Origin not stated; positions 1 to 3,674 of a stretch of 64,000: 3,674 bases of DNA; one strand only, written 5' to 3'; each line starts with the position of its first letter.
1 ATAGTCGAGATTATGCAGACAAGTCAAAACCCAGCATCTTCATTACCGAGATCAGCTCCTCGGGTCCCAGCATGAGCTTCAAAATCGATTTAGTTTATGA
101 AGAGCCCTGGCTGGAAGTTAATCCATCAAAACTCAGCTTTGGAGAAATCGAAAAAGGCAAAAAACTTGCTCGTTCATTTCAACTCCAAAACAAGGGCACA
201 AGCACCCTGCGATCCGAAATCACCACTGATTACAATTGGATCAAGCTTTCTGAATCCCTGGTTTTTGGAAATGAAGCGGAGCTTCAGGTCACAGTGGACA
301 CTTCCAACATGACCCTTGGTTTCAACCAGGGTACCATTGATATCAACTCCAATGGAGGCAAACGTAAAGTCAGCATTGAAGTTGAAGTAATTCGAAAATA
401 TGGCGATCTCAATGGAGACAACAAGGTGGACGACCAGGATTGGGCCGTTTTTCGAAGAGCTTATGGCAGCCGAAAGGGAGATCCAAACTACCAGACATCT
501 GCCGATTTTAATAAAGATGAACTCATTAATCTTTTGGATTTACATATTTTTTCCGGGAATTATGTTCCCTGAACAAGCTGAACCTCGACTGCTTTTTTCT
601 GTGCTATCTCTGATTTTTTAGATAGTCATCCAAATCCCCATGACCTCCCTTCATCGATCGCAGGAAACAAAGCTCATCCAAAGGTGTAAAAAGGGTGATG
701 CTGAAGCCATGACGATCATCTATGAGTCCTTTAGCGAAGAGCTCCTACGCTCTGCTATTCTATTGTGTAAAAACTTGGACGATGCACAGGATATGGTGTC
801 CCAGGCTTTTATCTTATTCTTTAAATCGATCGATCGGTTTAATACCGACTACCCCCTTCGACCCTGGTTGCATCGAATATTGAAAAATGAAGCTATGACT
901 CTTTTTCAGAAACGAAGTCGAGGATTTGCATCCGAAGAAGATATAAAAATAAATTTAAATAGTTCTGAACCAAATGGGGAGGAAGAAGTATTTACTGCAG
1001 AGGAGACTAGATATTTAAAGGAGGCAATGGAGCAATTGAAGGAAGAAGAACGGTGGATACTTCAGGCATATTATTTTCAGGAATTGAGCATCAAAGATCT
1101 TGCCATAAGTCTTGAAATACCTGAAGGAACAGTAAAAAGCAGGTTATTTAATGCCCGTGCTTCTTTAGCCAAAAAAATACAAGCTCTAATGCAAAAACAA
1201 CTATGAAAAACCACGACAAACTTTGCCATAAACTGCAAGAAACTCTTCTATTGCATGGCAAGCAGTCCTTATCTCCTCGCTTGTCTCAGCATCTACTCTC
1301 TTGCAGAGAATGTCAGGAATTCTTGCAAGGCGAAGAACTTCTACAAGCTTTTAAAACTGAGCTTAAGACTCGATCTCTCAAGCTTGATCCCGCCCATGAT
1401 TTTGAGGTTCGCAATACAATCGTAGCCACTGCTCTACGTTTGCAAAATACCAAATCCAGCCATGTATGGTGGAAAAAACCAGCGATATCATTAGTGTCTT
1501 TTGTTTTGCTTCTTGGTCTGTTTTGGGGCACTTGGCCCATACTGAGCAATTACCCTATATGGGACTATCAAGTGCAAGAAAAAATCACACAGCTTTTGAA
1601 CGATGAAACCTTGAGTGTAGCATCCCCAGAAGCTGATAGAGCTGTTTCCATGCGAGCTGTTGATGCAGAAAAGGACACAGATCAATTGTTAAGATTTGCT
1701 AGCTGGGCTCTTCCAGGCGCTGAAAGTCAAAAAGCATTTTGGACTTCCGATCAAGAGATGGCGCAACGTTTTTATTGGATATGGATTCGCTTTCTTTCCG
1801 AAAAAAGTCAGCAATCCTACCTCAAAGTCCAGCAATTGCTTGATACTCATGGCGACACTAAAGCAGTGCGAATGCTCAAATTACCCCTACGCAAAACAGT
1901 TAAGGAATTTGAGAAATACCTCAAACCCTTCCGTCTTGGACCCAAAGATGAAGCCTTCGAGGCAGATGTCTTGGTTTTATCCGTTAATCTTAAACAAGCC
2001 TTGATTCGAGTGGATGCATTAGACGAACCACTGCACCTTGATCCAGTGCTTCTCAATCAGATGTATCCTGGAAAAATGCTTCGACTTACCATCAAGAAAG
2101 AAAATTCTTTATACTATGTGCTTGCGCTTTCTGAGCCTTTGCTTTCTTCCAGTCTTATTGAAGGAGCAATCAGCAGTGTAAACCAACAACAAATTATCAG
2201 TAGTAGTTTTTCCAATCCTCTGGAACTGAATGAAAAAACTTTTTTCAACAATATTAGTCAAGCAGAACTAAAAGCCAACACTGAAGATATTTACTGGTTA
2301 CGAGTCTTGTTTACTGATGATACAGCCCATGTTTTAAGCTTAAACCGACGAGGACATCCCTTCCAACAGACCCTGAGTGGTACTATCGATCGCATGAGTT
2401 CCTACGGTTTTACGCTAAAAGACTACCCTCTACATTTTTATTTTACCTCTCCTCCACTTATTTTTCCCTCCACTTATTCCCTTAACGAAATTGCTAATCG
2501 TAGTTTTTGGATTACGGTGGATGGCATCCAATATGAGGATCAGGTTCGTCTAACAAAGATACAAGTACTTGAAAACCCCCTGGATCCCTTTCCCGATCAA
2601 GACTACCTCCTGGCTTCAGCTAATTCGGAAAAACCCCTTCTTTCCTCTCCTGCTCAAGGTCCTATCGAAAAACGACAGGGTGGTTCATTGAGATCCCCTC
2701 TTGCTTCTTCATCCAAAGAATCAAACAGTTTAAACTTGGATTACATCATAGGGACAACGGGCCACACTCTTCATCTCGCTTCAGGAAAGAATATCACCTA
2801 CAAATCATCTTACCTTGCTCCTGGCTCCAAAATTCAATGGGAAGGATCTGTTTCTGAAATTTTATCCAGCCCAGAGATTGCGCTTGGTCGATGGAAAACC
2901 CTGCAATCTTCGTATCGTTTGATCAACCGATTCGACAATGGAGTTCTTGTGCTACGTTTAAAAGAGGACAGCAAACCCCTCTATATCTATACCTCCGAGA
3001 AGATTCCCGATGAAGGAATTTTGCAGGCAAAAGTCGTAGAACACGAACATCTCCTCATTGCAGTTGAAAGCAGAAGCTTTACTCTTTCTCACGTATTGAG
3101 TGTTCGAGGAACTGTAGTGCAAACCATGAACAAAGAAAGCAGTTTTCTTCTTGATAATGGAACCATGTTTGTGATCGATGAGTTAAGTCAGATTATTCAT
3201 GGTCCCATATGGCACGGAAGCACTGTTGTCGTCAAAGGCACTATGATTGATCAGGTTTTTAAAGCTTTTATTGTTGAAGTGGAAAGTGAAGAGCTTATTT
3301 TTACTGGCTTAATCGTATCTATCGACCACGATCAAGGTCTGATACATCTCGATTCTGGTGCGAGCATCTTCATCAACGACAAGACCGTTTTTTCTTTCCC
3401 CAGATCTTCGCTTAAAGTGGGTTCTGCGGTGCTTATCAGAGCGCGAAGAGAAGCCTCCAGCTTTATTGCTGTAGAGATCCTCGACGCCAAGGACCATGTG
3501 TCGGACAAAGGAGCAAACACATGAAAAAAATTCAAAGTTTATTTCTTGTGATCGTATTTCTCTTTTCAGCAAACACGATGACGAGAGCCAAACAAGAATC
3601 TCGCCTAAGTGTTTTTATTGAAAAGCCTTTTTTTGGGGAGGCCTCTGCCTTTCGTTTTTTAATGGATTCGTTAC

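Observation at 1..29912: About 30-kb co-directional island: ECF sigma/anti-sigma pair plus four giant secreted multi-module proteins sharing a wall-binding cassette, a GT2 and an AAA ATPase — candidate undescribed surface-layer or surface-fibre system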

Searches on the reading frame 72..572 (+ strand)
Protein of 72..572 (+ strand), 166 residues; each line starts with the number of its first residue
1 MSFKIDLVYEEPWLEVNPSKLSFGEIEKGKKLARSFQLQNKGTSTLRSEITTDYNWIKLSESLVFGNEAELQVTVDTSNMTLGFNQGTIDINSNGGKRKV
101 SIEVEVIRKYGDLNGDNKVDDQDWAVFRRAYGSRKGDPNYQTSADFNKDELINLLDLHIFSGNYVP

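Call 3: search_protein_families(library=pfam, proteins=[window:72-572:+], max_evalue=0.01)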
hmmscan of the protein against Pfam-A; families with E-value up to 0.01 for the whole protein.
window:72-572:+ (166 aa): 8 families
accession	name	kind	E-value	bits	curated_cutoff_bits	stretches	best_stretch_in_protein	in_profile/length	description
PF00404.24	Dockerin_1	-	2.3e-08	34.6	22.9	1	110-159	1-51/57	Dockerin type I domain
PF19190.6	BACON_2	-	1.2e-07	32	25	1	14-105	2-92/94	Viral BACON domain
PF18984.5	DUF5717_N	-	1.3e-07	30.3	25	1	8-110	14-116/875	Family of unknown function (DUF5717)N-terminal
PF22544.2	HYDIN_VesB_CFA65-like_Ig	-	3e-07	31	25.5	1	12-104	1-97/100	HYDIN/CFA65/VesB-like, Ig-like domain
PF07610.17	DUF1573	-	4.2e-05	23.9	26.1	1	15-105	2-95/98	Protein of unknown function (DUF1573)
PF14874.12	PapD-like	-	4.6e-05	23.9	27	1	12-104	2-99/102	Flagellar-associated PapD-like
PF22073.2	Cep192_D4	-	0.00077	20.1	35.5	1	12-92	2-93/112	Cep192 domain 4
PF22076.2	Cep192_D6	-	0.0011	19.6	35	1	15-104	5-100/101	Cep192 domain 6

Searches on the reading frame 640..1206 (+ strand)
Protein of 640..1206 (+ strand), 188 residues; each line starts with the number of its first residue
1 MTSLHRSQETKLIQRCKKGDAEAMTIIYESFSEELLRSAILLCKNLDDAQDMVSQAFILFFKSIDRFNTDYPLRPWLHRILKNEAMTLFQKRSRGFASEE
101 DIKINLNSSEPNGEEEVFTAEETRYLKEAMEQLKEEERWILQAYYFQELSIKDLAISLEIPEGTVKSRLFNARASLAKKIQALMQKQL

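Call 3: search_protein_families(library=pfam, proteins=[window:640-1206:+], max_evalue=0.01)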
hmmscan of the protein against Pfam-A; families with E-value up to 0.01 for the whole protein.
window:640-1206:+ (188 aa): 4 families
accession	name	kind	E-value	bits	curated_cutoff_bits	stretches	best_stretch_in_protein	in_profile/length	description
PF08281.18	Sigma70_r4_2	-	1.5e-13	50.6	25.7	1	124-176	2-54/54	Sigma-70, region 4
PF04545.22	Sigma70_r4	-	1.3e-10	41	24.1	1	129-176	1-48/50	Sigma-70, region 4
PF04542.20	Sigma70_r2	-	4e-09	36.6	24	1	28-94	2-70/71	Sigma-70 region 2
PF07638.17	Sigma70_ECF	-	7.3e-07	29.7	21.1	1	106-180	108-183/185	ECF sigma factor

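Call 23: search_protein_families(library=ncbifam, proteins=[window:640-1206:+], max_evalue=0.01)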
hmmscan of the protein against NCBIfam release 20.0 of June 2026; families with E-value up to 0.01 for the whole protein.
window:640-1206:+ (188 aa): 94 families (the best 25 are shown)
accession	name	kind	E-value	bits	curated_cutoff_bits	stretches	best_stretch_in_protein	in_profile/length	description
TIGR02954.1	Sig70_famx3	hypoth_equivalog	3.8e-26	91.8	188.5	1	9-181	3-168/170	RNA polymerase sigma-70 factor, TIGR02954 family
NF008888.0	PRK11922.1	equivalog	1.4e-25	90.3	204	1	3-185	11-201/231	RNA polymerase sigma factor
NF007223.0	PRK09641.1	equivalog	6e-25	88.2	209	1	9-181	5-185/187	RNA polymerase sigma factor SigW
NF007227.0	PRK09645.1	subfamily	2.1e-24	86.4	202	1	15-182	6-172/177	sigma-70 family RNA polymerase sigma factor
NF009168.0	PRK12515.1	subfamily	2.8e-24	85.7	236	1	7-182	7-181/189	RNA polymerase sigma factor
TIGR02937.1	sigma70-ECF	superfamily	3.1e-24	85.5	42.9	1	23-179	2-164/165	sigma-70 family RNA polymerase sigma factor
NF009171.0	PRK12518.1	equivalog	4.8e-24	85.2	208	1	7-181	12-185/191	RNA polymerase sigma factor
NF009195.0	PRK12543.1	subfamily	1e-23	83.8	197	1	7-183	5-181/192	RNA polymerase sigma factor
NF007225.0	PRK09643.1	equivalog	5.5e-22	78.5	190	1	7-186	12-188/204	RNA polymerase sigma factor SigM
NF006930.0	PRK09415.1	subfamily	1.1e-21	77.4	198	1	22-181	16-176/179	RNA polymerase factor sigma C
TIGR02952.1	Sig70_famx2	equivalog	3.5e-21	75.8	206.45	1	12-179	1-169/170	ECF subfamily RNA polymerase sigma factor, BldN family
TIGR02948.1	SigW_bacill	equivalog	3.6e-21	76.1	243.1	1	10-182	6-186/187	RNA polymerase sigma factor SigW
NF009174.0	PRK12522.1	equivalog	1.6e-20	73.8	217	1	26-184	7-171/175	RNA polymerase sigma factor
TIGR02939.1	RpoE_Sigma70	equivalog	2.1e-20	73.6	236.15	1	5-184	3-190/190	RNA polymerase sigma factor RpoE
TIGR02983.1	SigE-fam_strep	subfamily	2.7e-20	72.9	141.55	1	20-181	4-159/162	SigE family RNA polymerase sigma factor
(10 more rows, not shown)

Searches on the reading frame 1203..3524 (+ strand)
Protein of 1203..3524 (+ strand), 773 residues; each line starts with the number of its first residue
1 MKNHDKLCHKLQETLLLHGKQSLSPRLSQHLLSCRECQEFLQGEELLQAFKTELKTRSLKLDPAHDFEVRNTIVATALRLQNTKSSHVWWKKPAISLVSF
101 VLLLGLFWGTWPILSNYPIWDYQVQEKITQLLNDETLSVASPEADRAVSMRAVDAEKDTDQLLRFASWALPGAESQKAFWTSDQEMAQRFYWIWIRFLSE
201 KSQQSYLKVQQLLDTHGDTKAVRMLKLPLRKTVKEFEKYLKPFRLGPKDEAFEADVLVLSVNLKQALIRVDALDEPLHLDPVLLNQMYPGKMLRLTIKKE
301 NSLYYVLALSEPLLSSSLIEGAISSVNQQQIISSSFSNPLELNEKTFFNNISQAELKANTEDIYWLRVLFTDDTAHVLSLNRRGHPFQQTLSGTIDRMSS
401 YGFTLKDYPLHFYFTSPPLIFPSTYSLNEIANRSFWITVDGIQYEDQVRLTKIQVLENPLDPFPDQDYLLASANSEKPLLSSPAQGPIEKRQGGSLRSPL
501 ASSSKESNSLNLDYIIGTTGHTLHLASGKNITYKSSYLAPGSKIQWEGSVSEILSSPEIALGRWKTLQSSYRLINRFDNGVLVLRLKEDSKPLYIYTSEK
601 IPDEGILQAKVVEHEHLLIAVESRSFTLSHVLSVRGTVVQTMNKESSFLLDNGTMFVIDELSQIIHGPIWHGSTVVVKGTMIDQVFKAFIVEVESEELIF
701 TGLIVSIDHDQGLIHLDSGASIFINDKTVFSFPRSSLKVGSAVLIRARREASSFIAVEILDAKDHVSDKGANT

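Call 3: search_protein_families(library=pfam, proteins=[window:1203-3524:+], max_evalue=0.01)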
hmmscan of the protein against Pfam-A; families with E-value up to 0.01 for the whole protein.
window:1203-3524:+ (773 aa): 0 families

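Call 14: search_solved_structures(query=window:1203-3524:+, max_evalue=1)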
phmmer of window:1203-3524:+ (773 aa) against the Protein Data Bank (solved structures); distinct sequences matched with E-value up to 1: 0.

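Call 20: find_homologous_proteins(query=window:1203-3524:+, max_evalue=0.001)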
Query window:1203-3524:+ (773 aa): 5 proteins with E <= 0.001 among 8000 candidates.
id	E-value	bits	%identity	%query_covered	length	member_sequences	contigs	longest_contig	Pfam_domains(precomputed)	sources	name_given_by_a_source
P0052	0.0e+0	1720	100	100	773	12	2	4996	-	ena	-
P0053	0.0e+0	1408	81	100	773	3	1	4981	-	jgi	jgi:hypothetical protein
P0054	0.0e+0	1256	71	100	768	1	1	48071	-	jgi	jgi:head-tail adaptor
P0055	0.0e+0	1199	68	100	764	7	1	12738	-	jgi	jgi:hypothetical protein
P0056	1.3e-213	730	71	58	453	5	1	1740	-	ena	-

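Call 21: find_encoding_contigs(protein=P0054, flank=10000, max_places=3)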
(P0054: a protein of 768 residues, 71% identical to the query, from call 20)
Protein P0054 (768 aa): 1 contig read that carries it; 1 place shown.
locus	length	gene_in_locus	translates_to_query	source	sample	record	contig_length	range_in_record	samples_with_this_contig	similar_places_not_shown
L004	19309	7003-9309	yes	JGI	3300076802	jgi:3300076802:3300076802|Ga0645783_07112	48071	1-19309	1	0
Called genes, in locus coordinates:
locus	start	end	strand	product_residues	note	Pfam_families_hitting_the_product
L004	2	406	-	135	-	?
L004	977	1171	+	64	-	PF00830:Ribosomal_L28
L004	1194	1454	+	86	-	-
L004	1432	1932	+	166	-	PF01035:DNA_binding_1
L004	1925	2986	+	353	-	-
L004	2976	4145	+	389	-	-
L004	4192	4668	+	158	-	PF01590:GAF, PF13185:GAF_2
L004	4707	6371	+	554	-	PF05547:Peptidase_M6 (weak), PF22544:HYDIN_VesB_CFA65-like_Ig (weak), PF00404:Dockerin_1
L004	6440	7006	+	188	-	PF07638:Sigma70_ECF (faint), PF04542:Sigma70_r2, PF08281:Sigma70_r4_2, PF04545:Sigma70_r4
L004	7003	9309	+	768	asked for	-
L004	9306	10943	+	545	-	PF09136:Glucodextran_B (faint), PF07833:Cu_amine_oxidN1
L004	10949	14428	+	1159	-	PF09136:Glucodextran_B (faint), PF07833:Cu_amine_oxidN1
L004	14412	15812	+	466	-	PF13641:Glyco_tranf_2_3, PF13632:Glyco_trans_2_3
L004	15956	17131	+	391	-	PF13173:AAA_14, PF13635:DUF4143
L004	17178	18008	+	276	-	-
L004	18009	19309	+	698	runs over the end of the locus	-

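Call 22: find_encoding_contigs(protein=P0055, flank=10000, max_places=3)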
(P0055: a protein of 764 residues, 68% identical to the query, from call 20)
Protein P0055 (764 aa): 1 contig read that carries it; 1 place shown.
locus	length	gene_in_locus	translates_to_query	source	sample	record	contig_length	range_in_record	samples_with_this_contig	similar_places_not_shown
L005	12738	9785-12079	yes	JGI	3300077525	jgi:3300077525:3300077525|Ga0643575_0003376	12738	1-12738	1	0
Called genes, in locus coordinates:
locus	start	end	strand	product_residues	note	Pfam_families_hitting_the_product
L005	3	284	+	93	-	?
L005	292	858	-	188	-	PF01558:POR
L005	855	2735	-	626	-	PF01855:POR_N, PF02775:TPP_enzyme_C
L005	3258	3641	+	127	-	-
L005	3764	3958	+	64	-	PF00830:Ribosomal_L28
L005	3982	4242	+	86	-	-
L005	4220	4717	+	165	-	PF01035:DNA_binding_1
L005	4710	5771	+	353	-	-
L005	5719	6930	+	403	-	-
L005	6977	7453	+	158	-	PF01590:GAF, PF13185:GAF_2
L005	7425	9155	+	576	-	PF05547:Peptidase_M6 (faint), PF19190:BACON_2 (weak), PF00404:Dockerin_1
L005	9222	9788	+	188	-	PF04542:Sigma70_r2, PF08281:Sigma70_r4_2, PF04545:Sigma70_r4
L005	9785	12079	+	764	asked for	-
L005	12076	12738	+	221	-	?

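Call 23: search_protein_families(library=ncbifam, proteins=[window:1203-3524:+], max_evalue=0.01)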
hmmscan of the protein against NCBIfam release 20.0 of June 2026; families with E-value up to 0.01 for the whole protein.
window:1203-3524:+ (773 aa): 0 families

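Call 49: search_protein_representatives(protein=window:1203-3524:+)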
Query: 773 residues. Proteins with E-value up to 0.001 (for the whole library): 18; up to 1e-10: 17; up to 1e-30: 12. The best 18 are listed.
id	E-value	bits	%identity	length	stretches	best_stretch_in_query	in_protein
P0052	0.0e+00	1719.9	100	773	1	1-773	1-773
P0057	7.4e-197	672.6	44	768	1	5-773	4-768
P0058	9.9e-170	582.9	40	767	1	5-773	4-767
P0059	1.3e-162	559.3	37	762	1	6-771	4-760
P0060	9.1e-77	275.5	27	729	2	4-473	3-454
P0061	2.0e-62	228.2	28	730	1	6-772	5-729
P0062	5.8e-55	203.5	28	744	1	7-731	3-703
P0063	3.5e-53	197.6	25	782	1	7-765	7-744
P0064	5.8e-51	190.2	25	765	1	3-766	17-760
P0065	2.6e-49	184.8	25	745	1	8-768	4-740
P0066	1.1e-45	172.8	24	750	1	2-766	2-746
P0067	1.2e-39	152.8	26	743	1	12-748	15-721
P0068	7.0e-23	97.4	22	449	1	6-425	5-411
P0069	3.3e-22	95.2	30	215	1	563-759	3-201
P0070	1.0e-16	77.0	24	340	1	4-347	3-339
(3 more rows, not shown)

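Call 65: predict_structure(alignment_id=A3)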
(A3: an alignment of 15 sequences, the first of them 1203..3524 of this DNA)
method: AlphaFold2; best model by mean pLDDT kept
length: 773 residues; sequences in the alignment: 15
mean_pLDDT: 74.5   pTM: 0.56
mean pLDDT of the five models: 74.5, 73.2, 71.0, 69.5, 67.9
residues with pLDDT >= 90: 129; 70-90: 436; 50-70: 79; < 50: 129
segments of 3 or more residues with pLDDT < 50: 83-93, 110-114, 135-185, 462-508, 767-773
pLDDT, mean of each block of 10 residues (from residue 1): 67 77 82 84 78 57 66 73 43 52 55 53 79 51 29 34 34 40 51 85 83 85 87 88 79 89 91 88 85 88 86 85 89 90 87 82 90 88 85 85 85 88 82 84 89 77 41 33 34 32 41 85 86 72 72 55 84 90 91 90 91 90 87 85 79 87 81 84 86 81 87 87 88 82 84 84 57 34
secondary structure, 60 per line:
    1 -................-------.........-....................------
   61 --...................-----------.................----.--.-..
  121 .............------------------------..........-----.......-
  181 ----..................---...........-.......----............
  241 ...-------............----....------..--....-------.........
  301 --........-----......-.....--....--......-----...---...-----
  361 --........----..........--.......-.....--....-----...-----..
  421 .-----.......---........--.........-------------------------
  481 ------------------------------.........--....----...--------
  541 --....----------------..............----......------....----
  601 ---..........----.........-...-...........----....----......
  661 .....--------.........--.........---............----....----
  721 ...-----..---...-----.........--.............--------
elements in order (helices of 4 or more, strands of 3 or more residues): H2-17 H25-33 H35-54 H63-81 H93-109 H119-133 H158-167 H173-179 H185-202 H206-216 H218-224 H229-243 E251-262 E267-270 H281-284 E292-300 E303-310 E316-321 E323-327 E330-333 E336-341 E347-349 E363-370 E375-384 E387-393 E395-399 E402-405 E411-413 E419-421 H427-433 E437-444 E447-455 E511-519 E522-525 E530-532 E543-546 E563-576 E581-586 E593-596 E604-613 E618-626 E632-642 E647-650 E655-665 E674-682 E685-693 E697-708 E713-716 E721-723 E742-750 E753-761 H762-765

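Call 84: search_protein_families(library=padloc, proteins=[window:1203-3524:+], max_evalue=0.001)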
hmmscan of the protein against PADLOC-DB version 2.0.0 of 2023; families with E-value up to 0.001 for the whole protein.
window:1203-3524:+ (773 aa): 0 families

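Call 111: search_protein_families(library=pfam, proteins=[window:1545-3524:+], max_evalue=1)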
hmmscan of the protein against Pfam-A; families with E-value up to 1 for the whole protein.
window:1545-3524:+ (659 aa): 0 families
